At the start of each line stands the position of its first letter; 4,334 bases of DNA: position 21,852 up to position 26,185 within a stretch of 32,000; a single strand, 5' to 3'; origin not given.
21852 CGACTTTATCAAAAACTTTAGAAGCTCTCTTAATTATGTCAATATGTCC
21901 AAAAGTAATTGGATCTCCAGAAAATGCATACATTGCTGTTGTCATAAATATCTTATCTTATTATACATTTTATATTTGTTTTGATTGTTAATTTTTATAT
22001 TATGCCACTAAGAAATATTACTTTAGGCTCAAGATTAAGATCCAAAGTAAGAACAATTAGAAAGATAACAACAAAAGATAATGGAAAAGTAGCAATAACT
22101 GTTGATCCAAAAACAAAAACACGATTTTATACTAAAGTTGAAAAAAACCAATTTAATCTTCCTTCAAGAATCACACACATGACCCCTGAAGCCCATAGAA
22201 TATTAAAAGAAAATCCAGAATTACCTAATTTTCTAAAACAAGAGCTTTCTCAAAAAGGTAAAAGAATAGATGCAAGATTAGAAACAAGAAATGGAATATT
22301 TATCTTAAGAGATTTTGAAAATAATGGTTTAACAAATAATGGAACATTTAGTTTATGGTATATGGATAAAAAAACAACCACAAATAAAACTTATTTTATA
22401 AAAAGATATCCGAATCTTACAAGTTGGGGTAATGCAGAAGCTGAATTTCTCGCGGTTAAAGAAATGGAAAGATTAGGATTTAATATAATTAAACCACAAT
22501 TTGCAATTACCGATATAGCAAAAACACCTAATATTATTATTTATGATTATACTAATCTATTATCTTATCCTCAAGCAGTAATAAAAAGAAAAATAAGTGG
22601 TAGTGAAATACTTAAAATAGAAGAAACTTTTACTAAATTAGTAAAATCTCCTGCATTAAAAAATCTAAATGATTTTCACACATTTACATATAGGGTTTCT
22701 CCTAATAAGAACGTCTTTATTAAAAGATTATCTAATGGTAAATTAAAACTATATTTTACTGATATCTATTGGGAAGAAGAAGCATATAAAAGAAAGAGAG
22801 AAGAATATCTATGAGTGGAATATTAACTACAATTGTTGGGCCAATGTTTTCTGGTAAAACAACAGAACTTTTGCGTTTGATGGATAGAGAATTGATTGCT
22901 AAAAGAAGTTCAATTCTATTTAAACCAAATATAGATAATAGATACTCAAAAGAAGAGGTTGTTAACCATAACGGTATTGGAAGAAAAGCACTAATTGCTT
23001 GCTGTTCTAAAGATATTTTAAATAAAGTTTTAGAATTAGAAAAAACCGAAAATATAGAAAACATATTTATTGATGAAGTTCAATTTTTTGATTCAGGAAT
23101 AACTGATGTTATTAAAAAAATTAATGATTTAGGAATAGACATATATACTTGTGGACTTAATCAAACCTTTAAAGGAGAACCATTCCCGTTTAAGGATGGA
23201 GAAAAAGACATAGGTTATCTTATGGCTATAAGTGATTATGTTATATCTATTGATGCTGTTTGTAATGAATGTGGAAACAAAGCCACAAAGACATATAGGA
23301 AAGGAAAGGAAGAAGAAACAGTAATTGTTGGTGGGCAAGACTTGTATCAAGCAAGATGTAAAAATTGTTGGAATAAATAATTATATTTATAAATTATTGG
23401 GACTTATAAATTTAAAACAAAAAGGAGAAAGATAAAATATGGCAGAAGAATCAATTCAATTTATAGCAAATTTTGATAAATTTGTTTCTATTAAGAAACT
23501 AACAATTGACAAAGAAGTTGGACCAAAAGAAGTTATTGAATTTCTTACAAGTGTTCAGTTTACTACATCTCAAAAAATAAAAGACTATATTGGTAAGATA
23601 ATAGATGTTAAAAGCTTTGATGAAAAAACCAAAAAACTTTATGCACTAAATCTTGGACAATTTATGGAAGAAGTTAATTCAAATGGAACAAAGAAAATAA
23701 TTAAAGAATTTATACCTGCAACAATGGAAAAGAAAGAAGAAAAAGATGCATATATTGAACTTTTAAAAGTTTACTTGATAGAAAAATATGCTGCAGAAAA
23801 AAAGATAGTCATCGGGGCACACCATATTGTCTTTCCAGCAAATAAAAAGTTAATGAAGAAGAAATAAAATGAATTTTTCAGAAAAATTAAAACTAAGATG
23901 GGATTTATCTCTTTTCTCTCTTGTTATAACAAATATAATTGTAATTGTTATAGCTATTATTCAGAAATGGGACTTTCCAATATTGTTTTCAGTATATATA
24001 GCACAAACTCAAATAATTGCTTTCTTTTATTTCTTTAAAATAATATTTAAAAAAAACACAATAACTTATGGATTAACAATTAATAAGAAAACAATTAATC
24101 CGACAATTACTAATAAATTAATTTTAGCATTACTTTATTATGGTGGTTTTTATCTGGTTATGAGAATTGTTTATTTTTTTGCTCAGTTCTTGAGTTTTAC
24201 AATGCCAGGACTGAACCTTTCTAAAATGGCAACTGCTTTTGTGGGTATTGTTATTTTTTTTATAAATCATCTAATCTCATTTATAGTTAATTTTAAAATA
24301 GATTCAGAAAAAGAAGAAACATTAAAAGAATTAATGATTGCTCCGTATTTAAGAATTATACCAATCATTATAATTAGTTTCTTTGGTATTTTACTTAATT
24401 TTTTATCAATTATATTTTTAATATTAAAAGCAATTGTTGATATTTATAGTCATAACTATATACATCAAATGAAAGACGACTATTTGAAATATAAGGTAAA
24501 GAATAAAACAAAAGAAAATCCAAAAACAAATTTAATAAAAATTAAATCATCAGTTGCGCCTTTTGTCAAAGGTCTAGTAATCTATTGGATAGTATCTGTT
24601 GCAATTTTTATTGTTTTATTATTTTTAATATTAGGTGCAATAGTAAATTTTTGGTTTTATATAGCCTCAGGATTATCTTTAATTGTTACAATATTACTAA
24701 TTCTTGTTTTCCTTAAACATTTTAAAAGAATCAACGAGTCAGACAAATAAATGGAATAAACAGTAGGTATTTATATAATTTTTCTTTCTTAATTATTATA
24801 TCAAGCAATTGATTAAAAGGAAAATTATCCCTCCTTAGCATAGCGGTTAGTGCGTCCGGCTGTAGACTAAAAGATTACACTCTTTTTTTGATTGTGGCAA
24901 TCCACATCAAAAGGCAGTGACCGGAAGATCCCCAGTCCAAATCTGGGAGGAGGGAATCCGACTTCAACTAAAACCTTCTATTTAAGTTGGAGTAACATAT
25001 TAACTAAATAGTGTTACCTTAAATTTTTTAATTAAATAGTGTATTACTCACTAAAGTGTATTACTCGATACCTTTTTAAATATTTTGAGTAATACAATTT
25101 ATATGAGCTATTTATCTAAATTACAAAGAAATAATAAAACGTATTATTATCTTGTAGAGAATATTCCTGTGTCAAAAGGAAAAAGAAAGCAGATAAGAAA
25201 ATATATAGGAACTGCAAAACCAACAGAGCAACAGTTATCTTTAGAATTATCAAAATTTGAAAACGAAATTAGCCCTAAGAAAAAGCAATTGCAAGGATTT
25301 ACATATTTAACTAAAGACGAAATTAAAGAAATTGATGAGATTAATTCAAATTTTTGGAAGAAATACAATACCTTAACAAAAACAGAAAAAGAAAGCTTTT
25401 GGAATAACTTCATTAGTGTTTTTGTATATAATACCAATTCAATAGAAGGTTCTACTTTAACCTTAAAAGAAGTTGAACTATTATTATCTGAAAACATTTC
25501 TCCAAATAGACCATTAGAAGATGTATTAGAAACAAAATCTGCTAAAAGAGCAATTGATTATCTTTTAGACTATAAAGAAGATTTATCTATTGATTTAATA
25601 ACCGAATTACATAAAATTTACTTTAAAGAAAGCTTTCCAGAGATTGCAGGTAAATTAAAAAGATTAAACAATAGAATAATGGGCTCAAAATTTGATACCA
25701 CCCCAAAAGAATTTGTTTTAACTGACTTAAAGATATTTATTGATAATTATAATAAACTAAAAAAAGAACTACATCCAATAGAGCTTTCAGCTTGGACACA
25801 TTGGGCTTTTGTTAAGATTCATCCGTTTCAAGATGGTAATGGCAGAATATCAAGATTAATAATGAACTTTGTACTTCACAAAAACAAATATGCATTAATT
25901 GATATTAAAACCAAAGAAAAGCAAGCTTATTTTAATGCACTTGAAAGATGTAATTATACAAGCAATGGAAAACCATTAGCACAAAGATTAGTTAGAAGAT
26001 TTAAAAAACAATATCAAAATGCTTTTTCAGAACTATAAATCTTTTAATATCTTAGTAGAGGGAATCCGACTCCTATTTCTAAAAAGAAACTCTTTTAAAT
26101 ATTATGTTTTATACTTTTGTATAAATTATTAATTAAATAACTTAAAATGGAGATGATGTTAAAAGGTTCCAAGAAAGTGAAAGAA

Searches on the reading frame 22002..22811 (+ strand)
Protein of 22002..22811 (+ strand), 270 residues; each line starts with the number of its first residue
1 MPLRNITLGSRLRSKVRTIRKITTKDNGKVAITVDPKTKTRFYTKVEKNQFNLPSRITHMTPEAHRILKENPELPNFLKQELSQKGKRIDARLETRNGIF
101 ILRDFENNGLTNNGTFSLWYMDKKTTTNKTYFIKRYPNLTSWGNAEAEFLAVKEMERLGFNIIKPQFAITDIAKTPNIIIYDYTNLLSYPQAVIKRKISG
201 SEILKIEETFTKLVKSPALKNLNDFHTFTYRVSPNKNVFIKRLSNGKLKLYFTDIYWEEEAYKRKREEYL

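Call 6: search_protein_families(library=pfam, proteins=[window:22002-22811:+], max_evalue=1)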
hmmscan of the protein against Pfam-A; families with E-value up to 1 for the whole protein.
window:22002-22811:+ (270 aa): 1 family
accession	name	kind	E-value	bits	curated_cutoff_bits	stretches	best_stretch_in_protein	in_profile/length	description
PF12630.12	Pox_polyA_pol_N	-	0.03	15.1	27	1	12-60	25-72/108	Poxvirus poly(A) polymerase N-terminal domain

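Call 7: search_protein_families(library=ncbifam, proteins=[window:22002-22811:+], max_evalue=10)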
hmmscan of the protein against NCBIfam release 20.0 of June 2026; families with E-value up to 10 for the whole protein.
window:22002-22811:+ (270 aa): 0 families

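Call 59: search_protein_families(library=padloc, proteins=[window:22002-22811:+], max_evalue=1)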
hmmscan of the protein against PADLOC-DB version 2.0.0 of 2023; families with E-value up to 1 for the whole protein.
window:22002-22811:+ (270 aa): 0 families

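Call 60: search_protein_families(library=phrogs, proteins=[window:22002-22811:+], max_evalue=1)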
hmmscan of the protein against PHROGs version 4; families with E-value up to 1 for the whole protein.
window:22002-22811:+ (270 aa): 1 family
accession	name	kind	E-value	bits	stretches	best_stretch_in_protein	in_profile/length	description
phrog_38862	-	unknown function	0.3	12.2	1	89-132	68-111/155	-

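Call 99: find_related_loci(query=A7, collection=metagenome_contigs, flank=3000)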
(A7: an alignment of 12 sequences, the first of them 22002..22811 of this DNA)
Query A7 (270 aa) in metagenome_contigs; peptide patterns used: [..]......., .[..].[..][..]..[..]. (x = any residue, [..] = any of these).
216 stretches matched a pattern; 10 encode a relative of the query (tblastn E <= 1e-3); 10 distinct loci.
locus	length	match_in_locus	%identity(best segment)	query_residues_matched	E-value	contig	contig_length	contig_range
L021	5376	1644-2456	95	1-270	1e-176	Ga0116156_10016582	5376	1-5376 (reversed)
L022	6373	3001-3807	66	1-266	5e-114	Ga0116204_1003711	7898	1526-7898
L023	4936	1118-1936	64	1-270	4e-108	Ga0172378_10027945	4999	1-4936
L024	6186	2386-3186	64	1-266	5e-102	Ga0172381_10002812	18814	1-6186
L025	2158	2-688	60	44-270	3e-87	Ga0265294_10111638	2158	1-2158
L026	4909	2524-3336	48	3-269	5e-68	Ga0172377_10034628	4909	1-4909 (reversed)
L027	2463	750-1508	49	1-266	2e-66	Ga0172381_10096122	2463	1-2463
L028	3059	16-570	57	89-270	1e-62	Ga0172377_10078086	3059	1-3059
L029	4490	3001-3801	46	3-267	4e-61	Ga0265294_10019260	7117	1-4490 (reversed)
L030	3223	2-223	52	193-267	5e-17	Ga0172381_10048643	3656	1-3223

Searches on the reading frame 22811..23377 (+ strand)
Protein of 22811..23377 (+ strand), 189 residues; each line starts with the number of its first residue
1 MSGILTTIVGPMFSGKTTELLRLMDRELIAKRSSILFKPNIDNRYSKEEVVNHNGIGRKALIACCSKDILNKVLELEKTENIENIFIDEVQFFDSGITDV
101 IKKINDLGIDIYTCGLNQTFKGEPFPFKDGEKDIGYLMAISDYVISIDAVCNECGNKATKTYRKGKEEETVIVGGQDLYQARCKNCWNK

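Call 6: search_protein_families(library=pfam, proteins=[window:22811-23377:+], max_evalue=1)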
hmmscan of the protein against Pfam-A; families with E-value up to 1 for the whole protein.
window:22811-23377:+ (189 aa): 4 families
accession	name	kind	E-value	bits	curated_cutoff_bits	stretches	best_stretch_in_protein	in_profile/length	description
PF00265.24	TK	-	7.7e-46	156.6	20.6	1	5-187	3-176/176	Thymidine kinase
PF13173.12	AAA_14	-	2.3e-05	24.8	27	1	6-115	5-97/129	AAA domain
PF24042.1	DUF7351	-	0.08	13.1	31.2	1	145-188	63-102/177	Domain of unknown function (DUF7351)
PF23477.1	zf_Tbcl_2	-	0.34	11.1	27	0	147-159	4-16/37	Probable treble clef zinc finger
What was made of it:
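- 22811..23380 (+): Thymidine kinase gene. Its start overlaps the P3 stop codon (ATGA). Pfam TK at 7.7e-46 (call 6).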

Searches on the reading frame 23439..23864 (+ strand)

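Call 84: search_protein_families(library=pfam, proteins=[window:23439-23864:+], max_evalue=0.001)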
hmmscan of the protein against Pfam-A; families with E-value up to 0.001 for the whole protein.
window:23439-23864:+ (142 aa): 1 family
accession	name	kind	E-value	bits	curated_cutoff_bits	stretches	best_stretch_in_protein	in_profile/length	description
PF10869.13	DUF2666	-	9e-09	36.2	23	1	3-115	1-111/135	Domain of unknown function (DUF2666)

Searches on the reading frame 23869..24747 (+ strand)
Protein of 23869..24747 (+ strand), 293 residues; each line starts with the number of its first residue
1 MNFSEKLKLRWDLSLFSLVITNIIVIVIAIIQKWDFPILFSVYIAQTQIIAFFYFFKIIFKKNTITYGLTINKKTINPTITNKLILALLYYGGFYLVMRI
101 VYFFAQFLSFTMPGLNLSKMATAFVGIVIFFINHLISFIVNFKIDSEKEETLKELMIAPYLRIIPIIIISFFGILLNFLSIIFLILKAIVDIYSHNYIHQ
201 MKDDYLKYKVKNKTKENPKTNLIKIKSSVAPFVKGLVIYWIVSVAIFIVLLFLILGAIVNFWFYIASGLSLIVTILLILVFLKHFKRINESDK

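Call 84: search_protein_families(library=pfam, proteins=[window:23869-24747:+], max_evalue=0.001)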
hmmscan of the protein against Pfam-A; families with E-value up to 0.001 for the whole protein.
window:23869-24747:+ (293 aa): 1 family
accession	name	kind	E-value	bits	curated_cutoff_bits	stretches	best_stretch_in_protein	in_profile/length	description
PF20108.4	DUF6498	-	3e-19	69.6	23.7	1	12-202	9-201/207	Family of unknown function (DUF6498)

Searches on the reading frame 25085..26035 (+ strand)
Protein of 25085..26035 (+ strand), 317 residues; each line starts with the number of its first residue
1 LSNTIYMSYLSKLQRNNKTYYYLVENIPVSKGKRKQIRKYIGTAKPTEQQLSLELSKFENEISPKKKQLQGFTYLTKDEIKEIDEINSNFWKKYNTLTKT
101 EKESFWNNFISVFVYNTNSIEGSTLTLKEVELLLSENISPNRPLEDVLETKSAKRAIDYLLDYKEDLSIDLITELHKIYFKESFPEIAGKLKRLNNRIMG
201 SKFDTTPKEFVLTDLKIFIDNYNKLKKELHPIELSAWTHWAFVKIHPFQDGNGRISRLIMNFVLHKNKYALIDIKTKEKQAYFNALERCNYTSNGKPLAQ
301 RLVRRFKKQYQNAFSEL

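Call 84: search_protein_families(library=pfam, proteins=[window:25085-26035:+], max_evalue=0.001)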
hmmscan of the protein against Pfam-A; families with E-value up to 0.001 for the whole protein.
window:25085-26035:+ (317 aa): 2 families
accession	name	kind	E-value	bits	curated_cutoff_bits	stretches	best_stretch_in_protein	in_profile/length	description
PF02661.23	Fic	-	9e-18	65.4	24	1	167-264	2-93/93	Fic/DOC family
PF17675.6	APG6_N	-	0.00022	22.1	45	1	5-105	27-114/132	Apg6 coiled-coil region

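Call 86: search_protein_families(library=ncbifam, proteins=[window:25085-26035:+], max_evalue=0.00001)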
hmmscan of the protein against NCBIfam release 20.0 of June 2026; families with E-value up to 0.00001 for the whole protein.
window:25085-26035:+ (317 aa): 4 families
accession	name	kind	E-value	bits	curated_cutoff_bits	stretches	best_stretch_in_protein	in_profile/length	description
TIGR02613.1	mob_myst_B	hypoth_equivalog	5.7e-09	36.1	124.4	1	161-273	39-150/186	mobile mystery protein B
NF046029.1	ProtAdlyltaseNmFic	equivalog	2.8e-08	33.7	230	1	168-289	28-140/177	protein adenylyltransferase Fic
NF041381.1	XopAC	subfamily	1.1e-06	27.7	450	1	226-266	373-413/451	XopAC/AvrAC family type III secretion system effector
NF046030.1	ProtAdlyltaseSoFic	equivalog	1.6e-06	27.3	550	1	203-266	149-213/361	protein adenylyltransferase Fic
